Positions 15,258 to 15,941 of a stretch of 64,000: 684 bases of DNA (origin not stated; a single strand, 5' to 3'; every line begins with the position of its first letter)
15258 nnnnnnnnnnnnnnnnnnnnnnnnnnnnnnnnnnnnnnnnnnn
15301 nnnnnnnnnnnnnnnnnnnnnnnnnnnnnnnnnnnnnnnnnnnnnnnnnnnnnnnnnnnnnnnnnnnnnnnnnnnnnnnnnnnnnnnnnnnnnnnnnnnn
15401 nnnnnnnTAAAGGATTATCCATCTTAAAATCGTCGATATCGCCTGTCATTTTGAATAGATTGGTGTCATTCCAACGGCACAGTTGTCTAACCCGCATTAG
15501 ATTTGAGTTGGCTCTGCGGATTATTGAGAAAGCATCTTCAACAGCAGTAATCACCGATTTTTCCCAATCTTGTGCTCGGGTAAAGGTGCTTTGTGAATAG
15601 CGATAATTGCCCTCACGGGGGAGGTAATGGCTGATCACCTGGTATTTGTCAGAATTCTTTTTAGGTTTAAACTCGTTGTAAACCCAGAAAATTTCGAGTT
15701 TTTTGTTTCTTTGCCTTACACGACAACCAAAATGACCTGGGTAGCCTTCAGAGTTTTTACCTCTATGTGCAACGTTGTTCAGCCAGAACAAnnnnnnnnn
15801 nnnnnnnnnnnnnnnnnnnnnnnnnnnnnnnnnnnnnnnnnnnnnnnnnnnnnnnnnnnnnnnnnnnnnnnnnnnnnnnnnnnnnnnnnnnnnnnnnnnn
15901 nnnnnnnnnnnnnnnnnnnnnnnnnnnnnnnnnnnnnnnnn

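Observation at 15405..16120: Frameshifted orphan gene of unknown function next to the defence cluster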

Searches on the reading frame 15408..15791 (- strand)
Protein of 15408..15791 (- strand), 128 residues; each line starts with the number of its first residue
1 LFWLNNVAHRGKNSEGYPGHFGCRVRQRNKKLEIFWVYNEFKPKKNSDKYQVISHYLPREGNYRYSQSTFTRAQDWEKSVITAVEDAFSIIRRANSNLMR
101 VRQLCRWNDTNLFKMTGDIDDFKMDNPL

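Call 33: list_cluster_members(proteins=[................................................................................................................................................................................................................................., window:15408-15791:-, window:15884-16081:-, window:15408-15878:-, P0004])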
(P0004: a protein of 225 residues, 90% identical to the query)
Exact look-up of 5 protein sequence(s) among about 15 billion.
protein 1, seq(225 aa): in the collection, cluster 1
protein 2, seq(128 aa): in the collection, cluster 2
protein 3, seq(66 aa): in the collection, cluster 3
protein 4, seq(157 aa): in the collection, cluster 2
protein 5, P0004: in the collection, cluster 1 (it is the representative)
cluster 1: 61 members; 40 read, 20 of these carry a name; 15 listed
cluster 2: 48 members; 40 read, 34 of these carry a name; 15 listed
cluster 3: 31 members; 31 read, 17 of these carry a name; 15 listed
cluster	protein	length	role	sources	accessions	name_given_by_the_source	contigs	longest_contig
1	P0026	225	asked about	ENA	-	-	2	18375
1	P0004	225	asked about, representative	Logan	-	-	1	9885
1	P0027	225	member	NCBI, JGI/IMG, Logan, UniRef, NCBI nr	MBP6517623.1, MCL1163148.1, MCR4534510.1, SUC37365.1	Uncharacterised protein [Shewanella baltica] | Uncharacterized protein n=1 Tax=Providencia rustigianii TaxID=158850 ... | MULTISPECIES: conjugative transfer protein MobI(A/C) [Gammaproteobacteria]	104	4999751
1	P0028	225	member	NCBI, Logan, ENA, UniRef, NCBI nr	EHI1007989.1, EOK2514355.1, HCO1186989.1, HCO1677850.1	conjugative transfer protein MobI(A/C) [Escherichia coli] | conjugative transfer protein MobI(A/C) n=1 Tax=Escherichia coli TaxID=562 ...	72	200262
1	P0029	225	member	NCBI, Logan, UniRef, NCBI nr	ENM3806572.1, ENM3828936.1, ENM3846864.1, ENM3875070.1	hypothetical protein IS636_002922 [Vibrio cholerae] | conjugative transfer protein MobI(A/C) n=1 Tax=Vibrio cholerae TaxID=666 ... | conjugative transfer protein MobI(A/C) [Vibrio cholerae]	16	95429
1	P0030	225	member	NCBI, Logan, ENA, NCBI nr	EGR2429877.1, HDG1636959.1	TPA: hypothetical protein PFD90_002926 [Vibrio cholerae] | hypothetical protein [Vibrio cholerae]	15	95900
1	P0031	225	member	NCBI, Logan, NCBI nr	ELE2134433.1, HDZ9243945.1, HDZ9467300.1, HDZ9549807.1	hypothetical protein C6H55_13595 [Vibrio cholerae] | hypothetical protein [Vibrio cholerae]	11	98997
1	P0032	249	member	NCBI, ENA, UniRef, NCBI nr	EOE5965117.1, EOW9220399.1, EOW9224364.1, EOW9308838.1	conjugative transfer protein MobI(A/C) [Vibrio cholerae] | conjugative transfer protein MobI(A/C) n=1 Tax=Vibrio cholerae TaxID=666 ...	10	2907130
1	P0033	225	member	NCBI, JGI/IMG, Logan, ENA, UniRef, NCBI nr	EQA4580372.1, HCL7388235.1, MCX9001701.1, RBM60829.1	hypothetical protein NLN86_08540 [Citrobacter portucalensis] | Uncharacterized protein n=3 Tax=Gammaproteobacteria TaxID=1236 RepID=A0AAW5VZE2_9ENTR | conjugative transfer protein MobI(A/C) [Citrobacter portucalensis]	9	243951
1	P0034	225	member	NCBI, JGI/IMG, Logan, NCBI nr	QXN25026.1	hypothetical protein KVP08_021235 [Shewanella putrefaciens]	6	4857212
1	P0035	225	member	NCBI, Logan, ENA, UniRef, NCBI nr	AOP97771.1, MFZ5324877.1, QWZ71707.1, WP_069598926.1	conjugative transfer protein MobI(A/C) [Enterobacter roggenkampii] | conjugative transfer protein MobI(A/C) n=1 Tax=Enterobacter roggenkampii TaxID=1812935 ...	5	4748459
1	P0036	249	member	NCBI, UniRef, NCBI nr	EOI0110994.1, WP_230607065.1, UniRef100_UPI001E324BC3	conjugative transfer protein MobI(A/C) [Vibrio cholerae] | conjugative transfer protein MobI(A/C) n=1 Tax=Vibrio cholerae TaxID=666 ...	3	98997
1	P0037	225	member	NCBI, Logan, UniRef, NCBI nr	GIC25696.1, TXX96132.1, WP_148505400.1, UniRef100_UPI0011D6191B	hypothetical protein FXF08_00745 [Vibrio cholerae] | conjugative transfer protein MobI(A/C) n=1 Tax=Vibrio cholerae TaxID=666 ... | conjugative transfer protein MobI(A/C) [Vibrio cholerae]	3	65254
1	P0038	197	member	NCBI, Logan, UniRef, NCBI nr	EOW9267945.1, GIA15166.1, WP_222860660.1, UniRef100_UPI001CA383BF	conjugative transfer protein MobI(A/C) [Vibrio cholerae] | conjugative transfer protein MobI(A/C) n=1 Tax=Vibrio cholerae TaxID=666 ...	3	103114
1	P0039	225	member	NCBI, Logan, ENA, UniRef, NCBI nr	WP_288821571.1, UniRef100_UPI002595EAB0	conjugative transfer protein MobI(A/C) [uncultured Leclercia sp.] | conjugative transfer protein MobI(A/C) n=1 Tax=uncultured Leclercia sp. TaxID=332959 ...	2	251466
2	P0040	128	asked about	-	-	conjugative transfer protein MobI(A/C) [Escherichia coli] | Uncharacterized protein n=2 Tax=Escherichia coli TaxID=562 RepID=A0A2J1C8A7_ECOLX | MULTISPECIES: conjugative transfer protein MobI(A/C) [Enterobacteriaceae]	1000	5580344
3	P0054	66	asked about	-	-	hypothetical protein ACSFU9_005170 [Escherichia coli] | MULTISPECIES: hypothetical protein [Enterobacterales]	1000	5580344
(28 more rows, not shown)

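Call 34: find_encoding_contigs(protein=P0026, flank=10000, max_places=4)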
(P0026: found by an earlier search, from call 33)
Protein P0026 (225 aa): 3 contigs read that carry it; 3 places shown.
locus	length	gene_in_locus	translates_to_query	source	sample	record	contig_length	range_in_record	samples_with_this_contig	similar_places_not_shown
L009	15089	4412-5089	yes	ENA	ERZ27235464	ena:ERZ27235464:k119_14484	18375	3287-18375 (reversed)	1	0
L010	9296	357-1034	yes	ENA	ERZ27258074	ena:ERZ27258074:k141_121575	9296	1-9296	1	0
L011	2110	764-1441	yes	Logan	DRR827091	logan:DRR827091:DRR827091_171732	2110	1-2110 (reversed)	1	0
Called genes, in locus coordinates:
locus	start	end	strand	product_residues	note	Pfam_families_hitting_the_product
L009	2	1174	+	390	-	?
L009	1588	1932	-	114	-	PF12728:HTH_17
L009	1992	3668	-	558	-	PF06048:DUF927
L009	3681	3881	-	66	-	PF12728:HTH_17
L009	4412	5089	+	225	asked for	PF19456:MobI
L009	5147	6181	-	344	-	PF13310:Virulence_RhuM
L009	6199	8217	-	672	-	-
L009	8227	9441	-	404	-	PF01420:Methylase_S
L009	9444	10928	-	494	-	PF12161:HsdM_N, PF02384:N6_Mtase, PF07669:Eco57I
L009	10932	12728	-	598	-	PF02463:SMC_N (faint), PF13175:AAA_15 (faint), PF13304:AAA_21 (weak)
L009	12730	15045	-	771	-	PF00270:DEAD, PF04851:ResIII, PF18766:SWI2_SNF2, PF00271:Helicase_C (weak), PF08463:EcoEI_R_C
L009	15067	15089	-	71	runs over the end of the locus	PF13443:HTH_26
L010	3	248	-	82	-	?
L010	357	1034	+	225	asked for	PF19456:MobI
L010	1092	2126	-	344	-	PF13310:Virulence_RhuM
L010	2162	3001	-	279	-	-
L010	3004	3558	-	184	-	PF28043:KwaA (weak)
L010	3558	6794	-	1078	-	PF04313:HSDR_N, PF00270:DEAD (weak), PF04851:ResIII, PF18766:SWI2_SNF2, PF22679:T1R_D3-like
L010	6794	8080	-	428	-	PF01420:Methylase_S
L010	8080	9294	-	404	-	?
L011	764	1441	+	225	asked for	PF19456:MobI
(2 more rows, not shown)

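Call 43: search_protein_families(library=padloc, proteins=[L010:1092-2126:-], max_evalue=0.01)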
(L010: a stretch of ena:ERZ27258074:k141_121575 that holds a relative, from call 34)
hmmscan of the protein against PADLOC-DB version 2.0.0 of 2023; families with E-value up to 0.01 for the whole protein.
L010:1092-2126:- (344 aa): 39 families (the best 25 are shown)
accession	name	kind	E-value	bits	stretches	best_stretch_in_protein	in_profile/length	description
PDLC04852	PDC-S05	-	1.8e-165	548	1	1-342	1-338/346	-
PDLC04853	PDC-S05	-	1.4e-136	453.1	1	9-338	4-327/336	-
PDLC04851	PDC-S05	-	2.4e-132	439.2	1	7-328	6-327/342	-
PDLC04864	PDC-S05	-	8.2e-126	416.9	1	66-343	2-273/277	-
PDLC04868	PDC-S05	-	7.8e-118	391.4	1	10-321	5-317/335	-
PDLC04843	PDC-S05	-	1e-110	368.1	1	10-328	5-313/330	-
PDLC04871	PDC-S05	-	3.8e-104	347.2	1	6-317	126-438/468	-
PDLC04870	PDC-S05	-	2.6e-79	263.5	1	8-217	6-209/214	-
PDLC04876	PDC-S05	-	1e-73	244.8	1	9-176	6-170/174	-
PDLC04872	PDC-S05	-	2.9e-51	171.2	1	11-138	5-132/152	-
PDLC04854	PDC-S05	-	1.2e-50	170.1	1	11-141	4-134/212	-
PDLC04964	PDC-S23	-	5.1e-49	165.2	1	12-183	5-169/331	-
PDLC04965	PDC-S23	-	5e-48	162.2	1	10-181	4-168/327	-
PDLC04858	PDC-S05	-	1.6e-44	149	1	11-138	5-129/138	-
PDLC04879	PDC-S05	-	3e-41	139.7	1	10-132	4-124/285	-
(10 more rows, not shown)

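Call 57: find_encoding_contigs(protein=P0028, flank=10000, max_places=4)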
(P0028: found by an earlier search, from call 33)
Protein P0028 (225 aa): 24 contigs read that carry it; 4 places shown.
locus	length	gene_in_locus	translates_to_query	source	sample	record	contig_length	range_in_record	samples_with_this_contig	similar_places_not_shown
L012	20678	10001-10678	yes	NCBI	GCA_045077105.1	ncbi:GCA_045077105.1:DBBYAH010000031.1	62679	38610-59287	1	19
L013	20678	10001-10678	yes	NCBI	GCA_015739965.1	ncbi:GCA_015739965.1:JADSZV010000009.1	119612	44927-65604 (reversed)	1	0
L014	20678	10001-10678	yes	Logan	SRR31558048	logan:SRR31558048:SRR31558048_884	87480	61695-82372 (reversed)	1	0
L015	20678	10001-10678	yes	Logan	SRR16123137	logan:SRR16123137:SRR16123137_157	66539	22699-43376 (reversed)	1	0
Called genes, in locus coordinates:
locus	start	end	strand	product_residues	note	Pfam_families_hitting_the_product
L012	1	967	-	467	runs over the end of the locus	PF11638:DnaA_N, PF00308:Bac_DnaA, PF01695:IstB_IS21 (weak), PF00004:AAA (weak), PF22688:Hda_lid (weak), PF08299:Bac_DnaA_C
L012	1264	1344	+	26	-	PF23700:YsdD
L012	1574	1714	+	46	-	PF00468:Ribosomal_L34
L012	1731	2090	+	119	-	PF00825:Ribonuclease_P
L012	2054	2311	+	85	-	PF01809:YidD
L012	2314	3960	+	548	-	PF14849:YidC_periplas, PF02096:60KD_IMP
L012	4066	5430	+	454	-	PF10396:TrmE_N, PF12631:MnmE_helical, PF01926:MMR_HSR1, PF02421:FeoB_N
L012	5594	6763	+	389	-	PF13102:Phage_int_SAM_5, PF00589:Phage_integrase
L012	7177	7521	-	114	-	PF12728:HTH_17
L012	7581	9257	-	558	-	PF06048:DUF927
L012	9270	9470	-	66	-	PF12728:HTH_17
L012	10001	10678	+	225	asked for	PF19456:MobI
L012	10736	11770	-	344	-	PF13310:Virulence_RhuM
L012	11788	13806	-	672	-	-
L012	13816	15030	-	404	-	PF01420:Methylase_S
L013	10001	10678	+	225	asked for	PF19456:MobI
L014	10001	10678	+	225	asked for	PF19456:MobI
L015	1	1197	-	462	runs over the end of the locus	PF11638:DnaA_N, PF00308:Bac_DnaA, PF01695:IstB_IS21 (weak), PF00004:AAA (weak), PF22688:Hda_lid, PF08299:Bac_DnaA_C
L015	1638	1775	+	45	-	PF00468:Ribosomal_L34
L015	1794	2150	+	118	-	PF00825:Ribonuclease_P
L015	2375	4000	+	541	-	PF14849:YidC_periplas, PF02096:60KD_IMP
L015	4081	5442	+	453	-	PF10396:TrmE_N, PF12631:MnmE_helical, PF03193:RsgA_GTPase (faint), PF01926:MMR_HSR1, PF02421:FeoB_N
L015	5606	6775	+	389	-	PF13102:Phage_int_SAM_5, PF00589:Phage_integrase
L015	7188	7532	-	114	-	PF12728:HTH_17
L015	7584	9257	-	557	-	PF06048:DUF927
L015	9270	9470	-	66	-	PF12728:HTH_17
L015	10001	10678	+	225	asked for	PF19456:MobI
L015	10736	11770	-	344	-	PF13310:Virulence_RhuM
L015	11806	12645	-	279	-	-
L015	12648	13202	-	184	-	PF28043:KwaA (weak)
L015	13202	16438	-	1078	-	PF04313:HSDR_N, PF00270:DEAD (weak), PF04851:ResIII, PF18766:SWI2_SNF2, PF22679:T1R_D3-like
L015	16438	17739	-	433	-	PF01420:Methylase_S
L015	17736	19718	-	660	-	PF12161:HsdM_N, PF02384:N6_Mtase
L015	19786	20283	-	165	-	-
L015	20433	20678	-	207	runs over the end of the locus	PF00239:Resolvase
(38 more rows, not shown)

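Call 59: search_protein_families(library=padloc, proteins=[P0026, window:15408-15791:-], max_evalue=1)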
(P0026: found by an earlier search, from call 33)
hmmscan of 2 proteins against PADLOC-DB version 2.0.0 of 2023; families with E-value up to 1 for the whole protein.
P0026 (225 aa): 0 families

seq(128 aa): 0 families

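Call 60: search_protein_families(library=pfam, proteins=[P0026, window:15408-15791:-], max_evalue=0.01)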
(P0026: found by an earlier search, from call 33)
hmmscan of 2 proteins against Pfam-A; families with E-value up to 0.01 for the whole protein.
P0026 (225 aa): 1 family
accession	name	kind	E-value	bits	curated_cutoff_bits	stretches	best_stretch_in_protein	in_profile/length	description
PF19456.4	MobI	-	9.1e-30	103.6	26.6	1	91-203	4-116/116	MobI protein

seq(128 aa): 1 family
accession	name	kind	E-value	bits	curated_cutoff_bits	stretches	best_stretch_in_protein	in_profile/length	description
PF19456.4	MobI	-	9.3e-28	97.1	26.6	1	2-106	12-116/116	MobI protein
